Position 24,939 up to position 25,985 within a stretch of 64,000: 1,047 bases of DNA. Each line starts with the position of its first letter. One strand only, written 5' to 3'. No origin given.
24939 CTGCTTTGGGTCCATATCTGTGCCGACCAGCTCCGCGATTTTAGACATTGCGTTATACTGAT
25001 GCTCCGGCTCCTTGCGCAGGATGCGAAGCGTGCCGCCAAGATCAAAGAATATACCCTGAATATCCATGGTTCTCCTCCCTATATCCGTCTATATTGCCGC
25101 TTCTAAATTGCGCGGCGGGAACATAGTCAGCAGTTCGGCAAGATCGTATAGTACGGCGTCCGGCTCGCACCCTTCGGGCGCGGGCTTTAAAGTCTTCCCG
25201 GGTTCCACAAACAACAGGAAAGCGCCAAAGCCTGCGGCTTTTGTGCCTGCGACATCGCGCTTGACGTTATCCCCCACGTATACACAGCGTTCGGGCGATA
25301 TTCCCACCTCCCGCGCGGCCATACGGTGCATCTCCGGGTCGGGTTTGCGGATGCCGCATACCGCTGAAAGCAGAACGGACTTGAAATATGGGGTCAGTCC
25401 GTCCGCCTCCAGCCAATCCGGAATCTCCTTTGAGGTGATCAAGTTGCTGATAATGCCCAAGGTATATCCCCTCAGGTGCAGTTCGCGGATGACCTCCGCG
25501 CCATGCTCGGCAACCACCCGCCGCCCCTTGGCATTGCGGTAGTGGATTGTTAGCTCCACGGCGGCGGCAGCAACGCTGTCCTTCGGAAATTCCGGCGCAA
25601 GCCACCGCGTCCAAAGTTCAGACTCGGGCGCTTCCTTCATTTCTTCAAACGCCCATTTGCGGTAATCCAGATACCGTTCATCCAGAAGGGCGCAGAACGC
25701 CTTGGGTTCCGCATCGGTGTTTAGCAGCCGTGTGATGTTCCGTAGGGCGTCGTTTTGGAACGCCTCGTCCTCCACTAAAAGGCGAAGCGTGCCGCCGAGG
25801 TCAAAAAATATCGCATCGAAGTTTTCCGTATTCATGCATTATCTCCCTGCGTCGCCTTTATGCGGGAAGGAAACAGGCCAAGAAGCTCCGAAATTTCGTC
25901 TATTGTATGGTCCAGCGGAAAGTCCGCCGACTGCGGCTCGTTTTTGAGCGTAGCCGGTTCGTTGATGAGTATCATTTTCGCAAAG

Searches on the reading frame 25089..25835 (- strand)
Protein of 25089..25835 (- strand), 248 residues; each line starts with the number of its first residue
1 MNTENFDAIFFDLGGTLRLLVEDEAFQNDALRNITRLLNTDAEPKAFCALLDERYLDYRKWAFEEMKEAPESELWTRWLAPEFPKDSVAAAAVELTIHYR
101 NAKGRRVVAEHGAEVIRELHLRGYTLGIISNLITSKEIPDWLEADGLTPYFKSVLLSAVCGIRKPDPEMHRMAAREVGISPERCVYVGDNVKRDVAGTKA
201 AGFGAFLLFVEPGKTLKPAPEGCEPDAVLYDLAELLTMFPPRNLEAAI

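Call 3: search_protein_families(library=pfam, proteins=[window:25089-25835:-], max_evalue=0.01)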
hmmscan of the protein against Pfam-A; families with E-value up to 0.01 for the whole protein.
window:25089-25835:- (248 aa): 3 families
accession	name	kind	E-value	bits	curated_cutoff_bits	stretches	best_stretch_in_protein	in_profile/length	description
PF00702.32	Hydrolase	-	7.4e-17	62.8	26.4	1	7-202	2-191/191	haloacid dehalogenase-like hydrolase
PF13419.12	HAD_2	-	7e-15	56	23.8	1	97-203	70-173/178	Haloacid dehalogenase-like hydrolase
PF13242.12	Hydrolase_like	-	5.3e-12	45.9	22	1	162-235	2-75/75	HAD-hyrolase-like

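Call 4: search_protein_families(library=ncbifam, proteins=[window:25089-25835:-], max_evalue=0.01)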
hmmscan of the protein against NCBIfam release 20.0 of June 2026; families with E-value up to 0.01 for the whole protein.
window:25089-25835:- (248 aa): 37 families (the best 25 are shown)
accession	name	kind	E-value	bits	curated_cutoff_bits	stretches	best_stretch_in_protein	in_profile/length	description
TIGR02253.1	CTE7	subfamily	6.6e-26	91.4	169.75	1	8-235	4-220/221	TIGR02253 family HAD-type hydrolase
TIGR02252.1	DREG-2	subfamily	8.8e-21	74.6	155.2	1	46-207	41-203/203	HAD hydrolase, REG-2-like, family IA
TIGR02254.1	YjjG_YfnB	equivalog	8.3e-16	58.1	159.9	1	91-238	80-222/223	YjjG family noncanonical pyrimidine nucleotidase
TIGR01662.1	HAD-SF-IIIA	subfamily_domain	1e-14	54.8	44.6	1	98-208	16-138/141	HAD-IIIA family hydrolase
NF009695.0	PRK13222.1-2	equivalog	1.3e-14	54.2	225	1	85-238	71-221/226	phosphoglycolate phosphatase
TIGR01449.2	PGP_bact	equivalog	2.8e-14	53.2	180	1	88-235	65-209/213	phosphoglycolate phosphatase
NF053830.1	RUBPPhHalo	equivalog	5.8e-12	45.7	330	1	7-236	3-231/234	ribulose-1,5-bisphosphate 5-phosphatase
NF009804.0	PRK13288.1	equivalog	4.7e-11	42.6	218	1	112-237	87-208/215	pyrophosphatase PpaX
TIGR01549.1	HAD-SF-IA-v1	subfamily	2.9e-10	40.7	23.3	1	120-202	73-149/149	HAD-IA family hydrolase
TIGR02247.1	HAD-1A3-hyp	subfamily_domain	3.1e-10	40.2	125.4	1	113-189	100-177/211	epoxide hydrolase N-terminal domain-like phosphatase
TIGR01428.1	HAD_type_II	equivalog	1.2e-09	38.5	125.4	1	113-206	97-188/197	haloacid dehalogenase type II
TIGR01454.1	AHBA_synth_RP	hypoth_equivalog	1.7e-09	37.6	246.65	1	105-238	73-202/205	AHBA synthesis associated protein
NF006976.0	PRK09449.1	equivalog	1.4e-08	34.5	183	1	114-235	102-218/225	pyrimidine 5'-nucleotidase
NF052576.1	PymNtasePynAStpc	equivalog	1.7e-08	34.3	350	1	110-204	102-196/229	pyrimidine 5'-nucleotidase PynA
NF009694.0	PRK13222.1-1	equivalog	5.5e-08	32.4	415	1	108-237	112-237/252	phosphoglycolate phosphatase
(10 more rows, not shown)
